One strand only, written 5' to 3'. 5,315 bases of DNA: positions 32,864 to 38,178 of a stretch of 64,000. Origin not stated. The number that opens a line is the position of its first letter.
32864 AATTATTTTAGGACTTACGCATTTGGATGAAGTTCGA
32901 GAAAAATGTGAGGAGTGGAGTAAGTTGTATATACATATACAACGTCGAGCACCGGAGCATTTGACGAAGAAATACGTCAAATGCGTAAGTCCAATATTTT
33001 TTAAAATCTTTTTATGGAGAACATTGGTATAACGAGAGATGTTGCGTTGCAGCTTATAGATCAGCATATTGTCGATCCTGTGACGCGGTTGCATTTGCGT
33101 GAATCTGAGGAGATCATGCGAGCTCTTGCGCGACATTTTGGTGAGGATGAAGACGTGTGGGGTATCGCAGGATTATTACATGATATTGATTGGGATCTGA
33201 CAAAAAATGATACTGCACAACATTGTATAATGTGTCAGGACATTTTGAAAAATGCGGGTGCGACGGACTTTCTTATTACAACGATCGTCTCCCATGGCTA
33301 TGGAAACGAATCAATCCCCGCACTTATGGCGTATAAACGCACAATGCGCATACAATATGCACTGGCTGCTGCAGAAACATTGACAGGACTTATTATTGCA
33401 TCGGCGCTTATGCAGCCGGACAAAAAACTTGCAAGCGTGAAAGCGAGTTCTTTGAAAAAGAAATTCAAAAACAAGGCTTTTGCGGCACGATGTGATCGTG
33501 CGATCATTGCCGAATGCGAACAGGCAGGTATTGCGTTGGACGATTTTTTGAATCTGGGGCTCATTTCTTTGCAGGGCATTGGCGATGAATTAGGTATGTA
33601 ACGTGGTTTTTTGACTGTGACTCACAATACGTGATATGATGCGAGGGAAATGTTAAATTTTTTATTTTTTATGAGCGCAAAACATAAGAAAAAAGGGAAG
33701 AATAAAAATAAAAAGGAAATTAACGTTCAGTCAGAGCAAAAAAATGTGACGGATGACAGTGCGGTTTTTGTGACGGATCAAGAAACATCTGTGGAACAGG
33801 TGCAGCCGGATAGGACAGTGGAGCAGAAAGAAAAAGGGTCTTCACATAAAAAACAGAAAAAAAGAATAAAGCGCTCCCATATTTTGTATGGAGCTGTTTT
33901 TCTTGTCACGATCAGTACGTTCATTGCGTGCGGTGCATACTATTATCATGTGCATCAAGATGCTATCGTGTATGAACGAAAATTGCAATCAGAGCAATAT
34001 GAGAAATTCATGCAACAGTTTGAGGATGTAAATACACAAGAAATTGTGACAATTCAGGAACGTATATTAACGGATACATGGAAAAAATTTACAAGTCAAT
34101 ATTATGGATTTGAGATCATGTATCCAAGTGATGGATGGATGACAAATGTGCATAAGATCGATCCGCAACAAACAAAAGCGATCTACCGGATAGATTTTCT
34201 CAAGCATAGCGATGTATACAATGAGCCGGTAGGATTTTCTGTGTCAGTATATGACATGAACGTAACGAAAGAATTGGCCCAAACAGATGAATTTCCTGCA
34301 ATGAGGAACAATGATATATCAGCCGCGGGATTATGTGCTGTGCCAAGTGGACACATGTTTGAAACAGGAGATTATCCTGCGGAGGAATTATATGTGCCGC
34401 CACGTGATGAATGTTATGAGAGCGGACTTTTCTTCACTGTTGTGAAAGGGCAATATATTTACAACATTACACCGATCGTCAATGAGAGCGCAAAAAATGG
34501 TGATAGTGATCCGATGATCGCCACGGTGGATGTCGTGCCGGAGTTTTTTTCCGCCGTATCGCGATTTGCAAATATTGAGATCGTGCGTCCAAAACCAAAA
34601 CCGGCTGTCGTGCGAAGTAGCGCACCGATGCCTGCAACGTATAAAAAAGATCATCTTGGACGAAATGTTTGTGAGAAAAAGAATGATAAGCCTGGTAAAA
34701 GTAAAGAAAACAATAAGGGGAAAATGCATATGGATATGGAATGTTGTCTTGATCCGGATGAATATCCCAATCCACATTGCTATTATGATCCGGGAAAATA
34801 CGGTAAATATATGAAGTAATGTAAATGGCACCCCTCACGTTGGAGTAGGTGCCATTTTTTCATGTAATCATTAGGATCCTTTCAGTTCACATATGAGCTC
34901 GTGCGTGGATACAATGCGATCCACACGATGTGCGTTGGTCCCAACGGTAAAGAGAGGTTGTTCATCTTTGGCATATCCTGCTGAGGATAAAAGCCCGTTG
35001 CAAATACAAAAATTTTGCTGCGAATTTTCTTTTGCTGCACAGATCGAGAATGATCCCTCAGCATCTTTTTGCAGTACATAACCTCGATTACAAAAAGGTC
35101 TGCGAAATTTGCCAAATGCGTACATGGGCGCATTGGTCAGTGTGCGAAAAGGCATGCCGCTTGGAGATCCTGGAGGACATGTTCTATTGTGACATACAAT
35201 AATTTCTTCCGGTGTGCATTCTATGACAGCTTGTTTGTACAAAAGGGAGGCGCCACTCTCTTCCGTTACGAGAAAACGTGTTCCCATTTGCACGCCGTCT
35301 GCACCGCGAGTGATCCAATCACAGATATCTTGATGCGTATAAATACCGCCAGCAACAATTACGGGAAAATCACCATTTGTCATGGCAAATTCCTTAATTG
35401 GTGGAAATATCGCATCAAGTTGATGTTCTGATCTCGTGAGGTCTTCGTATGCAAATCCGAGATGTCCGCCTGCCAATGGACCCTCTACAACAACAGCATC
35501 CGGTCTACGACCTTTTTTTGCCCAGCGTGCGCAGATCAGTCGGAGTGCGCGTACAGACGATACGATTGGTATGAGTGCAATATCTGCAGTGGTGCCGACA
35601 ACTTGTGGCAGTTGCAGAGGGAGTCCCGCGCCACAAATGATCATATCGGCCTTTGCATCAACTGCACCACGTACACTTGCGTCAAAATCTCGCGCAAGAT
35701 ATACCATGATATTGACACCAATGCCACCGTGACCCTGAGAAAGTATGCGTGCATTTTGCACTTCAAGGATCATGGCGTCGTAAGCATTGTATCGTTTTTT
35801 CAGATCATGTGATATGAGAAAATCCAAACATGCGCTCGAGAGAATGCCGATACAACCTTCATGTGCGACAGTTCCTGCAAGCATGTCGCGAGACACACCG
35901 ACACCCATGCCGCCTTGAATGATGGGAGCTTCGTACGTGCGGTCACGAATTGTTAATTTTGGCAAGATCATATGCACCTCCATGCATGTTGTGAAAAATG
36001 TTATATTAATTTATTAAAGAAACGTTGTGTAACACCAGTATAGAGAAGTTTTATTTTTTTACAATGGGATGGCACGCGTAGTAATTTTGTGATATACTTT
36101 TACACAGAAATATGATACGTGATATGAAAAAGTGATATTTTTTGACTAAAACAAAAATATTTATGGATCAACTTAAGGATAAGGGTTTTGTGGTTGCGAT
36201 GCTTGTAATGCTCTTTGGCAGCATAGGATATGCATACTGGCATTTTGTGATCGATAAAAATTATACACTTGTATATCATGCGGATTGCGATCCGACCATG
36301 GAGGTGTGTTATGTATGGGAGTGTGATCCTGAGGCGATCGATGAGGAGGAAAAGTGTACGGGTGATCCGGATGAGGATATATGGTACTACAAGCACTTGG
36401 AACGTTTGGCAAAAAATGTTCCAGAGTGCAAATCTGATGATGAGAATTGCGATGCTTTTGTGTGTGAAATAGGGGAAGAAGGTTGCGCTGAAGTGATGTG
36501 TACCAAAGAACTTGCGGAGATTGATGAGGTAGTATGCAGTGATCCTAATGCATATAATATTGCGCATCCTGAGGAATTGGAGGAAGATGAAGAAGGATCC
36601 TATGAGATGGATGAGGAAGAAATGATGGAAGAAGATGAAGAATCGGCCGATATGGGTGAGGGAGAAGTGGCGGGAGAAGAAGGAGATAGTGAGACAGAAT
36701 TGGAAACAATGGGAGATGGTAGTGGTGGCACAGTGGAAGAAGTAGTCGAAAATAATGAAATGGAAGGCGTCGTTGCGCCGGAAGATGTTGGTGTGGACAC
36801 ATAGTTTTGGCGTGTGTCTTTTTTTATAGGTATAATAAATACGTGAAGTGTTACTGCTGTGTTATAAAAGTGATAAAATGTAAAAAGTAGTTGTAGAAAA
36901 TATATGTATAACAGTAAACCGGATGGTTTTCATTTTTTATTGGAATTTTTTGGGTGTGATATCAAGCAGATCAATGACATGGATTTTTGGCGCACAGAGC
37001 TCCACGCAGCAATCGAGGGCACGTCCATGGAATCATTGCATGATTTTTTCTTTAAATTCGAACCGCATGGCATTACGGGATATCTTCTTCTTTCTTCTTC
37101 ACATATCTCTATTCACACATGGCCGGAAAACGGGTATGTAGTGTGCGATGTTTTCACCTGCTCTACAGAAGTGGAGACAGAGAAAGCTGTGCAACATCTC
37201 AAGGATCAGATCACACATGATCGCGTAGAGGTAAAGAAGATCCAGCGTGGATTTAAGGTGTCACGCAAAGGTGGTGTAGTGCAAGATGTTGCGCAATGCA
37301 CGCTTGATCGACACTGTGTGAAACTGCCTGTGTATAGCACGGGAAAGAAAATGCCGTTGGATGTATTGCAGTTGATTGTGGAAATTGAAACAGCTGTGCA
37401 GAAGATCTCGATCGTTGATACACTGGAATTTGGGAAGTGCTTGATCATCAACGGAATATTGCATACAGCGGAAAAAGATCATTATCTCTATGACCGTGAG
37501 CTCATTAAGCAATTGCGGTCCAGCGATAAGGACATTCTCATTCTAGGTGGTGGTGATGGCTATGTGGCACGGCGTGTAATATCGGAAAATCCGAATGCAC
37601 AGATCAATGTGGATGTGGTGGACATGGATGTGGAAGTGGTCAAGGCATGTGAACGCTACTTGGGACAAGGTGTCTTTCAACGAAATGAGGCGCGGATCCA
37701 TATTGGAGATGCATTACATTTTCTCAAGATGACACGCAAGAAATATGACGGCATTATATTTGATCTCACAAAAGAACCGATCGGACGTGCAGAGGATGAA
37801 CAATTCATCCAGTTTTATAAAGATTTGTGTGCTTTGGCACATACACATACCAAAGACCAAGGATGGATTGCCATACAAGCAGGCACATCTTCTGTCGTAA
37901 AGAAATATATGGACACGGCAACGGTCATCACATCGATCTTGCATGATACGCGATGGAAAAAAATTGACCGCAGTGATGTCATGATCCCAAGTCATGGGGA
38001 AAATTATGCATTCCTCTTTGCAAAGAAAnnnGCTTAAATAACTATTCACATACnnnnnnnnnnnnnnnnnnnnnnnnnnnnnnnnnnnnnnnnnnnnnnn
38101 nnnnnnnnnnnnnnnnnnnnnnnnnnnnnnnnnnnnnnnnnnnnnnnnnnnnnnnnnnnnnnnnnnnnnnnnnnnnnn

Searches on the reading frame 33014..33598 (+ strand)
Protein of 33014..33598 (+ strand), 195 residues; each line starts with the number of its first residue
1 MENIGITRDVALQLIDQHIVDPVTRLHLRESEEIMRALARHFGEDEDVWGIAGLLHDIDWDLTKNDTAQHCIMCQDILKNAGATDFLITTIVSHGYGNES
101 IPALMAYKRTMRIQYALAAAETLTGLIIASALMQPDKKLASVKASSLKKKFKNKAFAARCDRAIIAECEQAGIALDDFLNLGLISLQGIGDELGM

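Call 96: search_protein_families(library=pfam, proteins=[window:33014-33598:+], max_evalue=0.001)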
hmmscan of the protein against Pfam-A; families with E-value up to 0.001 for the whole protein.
window:33014-33598:+ (195 aa): 1 family
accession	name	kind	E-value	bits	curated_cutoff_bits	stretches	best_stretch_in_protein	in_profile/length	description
PF01966.28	HD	-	3.8e-05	24.4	22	1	27-65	4-43/116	HD domain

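Call 98: search_solved_structures(query=window:33014-33598:+, max_evalue=1)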
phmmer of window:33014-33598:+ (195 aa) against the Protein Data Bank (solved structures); distinct sequences matched with E-value up to 1: 0.

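Call 99: search_protein_families(library=ncbifam, proteins=[window:33014-33598:+], max_evalue=0.01)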
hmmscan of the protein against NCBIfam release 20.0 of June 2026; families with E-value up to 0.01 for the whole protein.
window:33014-33598:+ (195 aa): 3 families
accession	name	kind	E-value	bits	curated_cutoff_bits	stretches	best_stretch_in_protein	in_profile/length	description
TIGR00277.1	HDIG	domain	6.3e-06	26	27.6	1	23-94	4-81/84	HDIG domain-containing metalloprotein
NF009343.0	PRK12703.1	equivalog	0.00026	19.9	434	1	12-156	176-313/339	tRNA (cytidine(56)-2'-O)-methyltransferase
TIGR03319.1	RNase_Y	equivalog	0.00032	19.3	454.35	1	27-96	333-402/514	ribonuclease Y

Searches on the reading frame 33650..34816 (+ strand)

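Call 96: search_protein_families(library=pfam, proteins=[window:33650-34816:+], max_evalue=0.001)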
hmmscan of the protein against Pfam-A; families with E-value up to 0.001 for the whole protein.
window:33650-34816:+ (389 aa): 0 families

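Call 99: search_protein_families(library=ncbifam, proteins=[window:33650-34816:+], max_evalue=0.01)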
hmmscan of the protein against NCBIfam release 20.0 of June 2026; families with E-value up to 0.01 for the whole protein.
window:33650-34816:+ (389 aa): 1 family
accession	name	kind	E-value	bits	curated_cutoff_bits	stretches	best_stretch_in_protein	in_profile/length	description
NF045966.1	YcsE_rel_Pase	equivalog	0.0072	15.8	220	1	93-151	66-124/265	YcsE-related riboflavin metabolism phosphatase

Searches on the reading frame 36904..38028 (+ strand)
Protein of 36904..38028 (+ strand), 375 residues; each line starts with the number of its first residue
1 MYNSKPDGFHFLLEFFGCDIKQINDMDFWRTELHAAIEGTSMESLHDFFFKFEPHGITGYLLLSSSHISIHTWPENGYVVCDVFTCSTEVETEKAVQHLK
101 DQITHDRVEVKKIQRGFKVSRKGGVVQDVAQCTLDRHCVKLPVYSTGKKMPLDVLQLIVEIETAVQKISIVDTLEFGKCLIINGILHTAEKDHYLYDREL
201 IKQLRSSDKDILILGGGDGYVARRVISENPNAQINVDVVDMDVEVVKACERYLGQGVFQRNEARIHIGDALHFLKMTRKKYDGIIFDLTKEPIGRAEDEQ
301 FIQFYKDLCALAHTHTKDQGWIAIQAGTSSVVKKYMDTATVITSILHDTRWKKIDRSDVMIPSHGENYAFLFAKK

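Call 96: search_protein_families(library=pfam, proteins=[window:36904-38028:+], max_evalue=0.001)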
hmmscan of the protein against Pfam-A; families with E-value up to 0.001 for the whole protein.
window:36904-38028:+ (375 aa): 4 families
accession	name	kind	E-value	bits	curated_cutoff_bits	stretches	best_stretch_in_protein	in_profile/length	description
PF02675.21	AdoMet_dc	-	1.1e-30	106.6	25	1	10-116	1-107/107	S-adenosylmethionine decarboxylase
PF01564.23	Spermine_synth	-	2.1e-19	70.2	22.9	1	206-340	17-146/186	Spermine/spermidine synthase domain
PF17284.7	Spermine_synt_N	-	0.00014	22.2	22.1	1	148-190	11-53/53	Spermidine synthase tetramerisation domain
PF05175.20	MTS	-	0.00032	20.8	23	1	200-327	23-141/170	Methyltransferase small domain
